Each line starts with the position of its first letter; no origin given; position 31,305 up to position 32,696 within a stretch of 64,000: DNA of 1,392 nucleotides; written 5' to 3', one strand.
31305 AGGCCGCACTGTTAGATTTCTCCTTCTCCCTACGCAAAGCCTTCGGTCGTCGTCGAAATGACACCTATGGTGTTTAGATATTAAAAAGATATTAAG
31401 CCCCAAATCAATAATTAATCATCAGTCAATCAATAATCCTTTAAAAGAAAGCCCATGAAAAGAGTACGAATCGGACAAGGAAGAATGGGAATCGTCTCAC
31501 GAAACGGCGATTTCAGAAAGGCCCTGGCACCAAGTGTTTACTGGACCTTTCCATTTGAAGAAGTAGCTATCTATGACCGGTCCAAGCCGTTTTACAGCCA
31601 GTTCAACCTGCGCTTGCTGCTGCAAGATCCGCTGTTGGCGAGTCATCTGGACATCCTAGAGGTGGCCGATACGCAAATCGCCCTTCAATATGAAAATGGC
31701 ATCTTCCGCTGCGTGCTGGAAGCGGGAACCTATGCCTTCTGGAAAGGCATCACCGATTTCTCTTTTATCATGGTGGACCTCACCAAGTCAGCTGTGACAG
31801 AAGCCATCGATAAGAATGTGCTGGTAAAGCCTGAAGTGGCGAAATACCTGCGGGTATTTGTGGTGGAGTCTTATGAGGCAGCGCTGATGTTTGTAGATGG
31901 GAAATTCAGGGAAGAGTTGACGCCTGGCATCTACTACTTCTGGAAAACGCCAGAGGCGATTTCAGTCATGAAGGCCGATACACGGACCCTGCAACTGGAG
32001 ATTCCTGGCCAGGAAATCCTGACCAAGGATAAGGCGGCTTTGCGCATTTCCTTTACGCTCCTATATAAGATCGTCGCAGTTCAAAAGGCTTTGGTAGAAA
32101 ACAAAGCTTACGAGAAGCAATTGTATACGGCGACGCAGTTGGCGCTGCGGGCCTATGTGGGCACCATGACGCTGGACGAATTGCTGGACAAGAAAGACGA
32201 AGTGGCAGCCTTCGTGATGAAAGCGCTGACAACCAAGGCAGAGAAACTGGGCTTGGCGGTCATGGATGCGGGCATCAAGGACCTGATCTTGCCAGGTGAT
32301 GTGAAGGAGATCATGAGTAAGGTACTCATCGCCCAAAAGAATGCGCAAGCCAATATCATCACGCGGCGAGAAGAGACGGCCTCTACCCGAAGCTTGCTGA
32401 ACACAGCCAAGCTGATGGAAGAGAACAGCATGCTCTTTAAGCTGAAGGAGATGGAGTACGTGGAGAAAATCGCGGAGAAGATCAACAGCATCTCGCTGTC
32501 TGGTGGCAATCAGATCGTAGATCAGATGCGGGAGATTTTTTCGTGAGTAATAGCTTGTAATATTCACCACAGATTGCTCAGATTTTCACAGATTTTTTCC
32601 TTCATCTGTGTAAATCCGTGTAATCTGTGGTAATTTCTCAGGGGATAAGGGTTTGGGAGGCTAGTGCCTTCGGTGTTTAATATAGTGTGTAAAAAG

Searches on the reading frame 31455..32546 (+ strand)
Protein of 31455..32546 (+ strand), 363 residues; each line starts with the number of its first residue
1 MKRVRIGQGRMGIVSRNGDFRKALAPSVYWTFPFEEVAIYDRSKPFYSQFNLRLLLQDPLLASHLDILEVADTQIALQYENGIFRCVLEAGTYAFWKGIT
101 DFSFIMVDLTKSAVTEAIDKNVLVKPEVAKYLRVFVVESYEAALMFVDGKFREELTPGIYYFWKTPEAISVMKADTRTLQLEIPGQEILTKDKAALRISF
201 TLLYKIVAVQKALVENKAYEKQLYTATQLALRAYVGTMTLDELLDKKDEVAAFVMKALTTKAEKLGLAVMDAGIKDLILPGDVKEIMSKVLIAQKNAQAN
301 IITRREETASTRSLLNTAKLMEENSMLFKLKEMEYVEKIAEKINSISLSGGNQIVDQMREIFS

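Call 98: search_protein_families(library=pfam, proteins=[window:31455-32546:+], max_evalue=0.00001)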
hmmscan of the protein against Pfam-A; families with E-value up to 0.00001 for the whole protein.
window:31455-32546:+ (363 aa): 1 family
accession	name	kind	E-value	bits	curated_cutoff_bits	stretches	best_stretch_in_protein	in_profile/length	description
PF01145.31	Band_7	-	4e-30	105.6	23.6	1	136-307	2-175/176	SPFH domain / Band 7 family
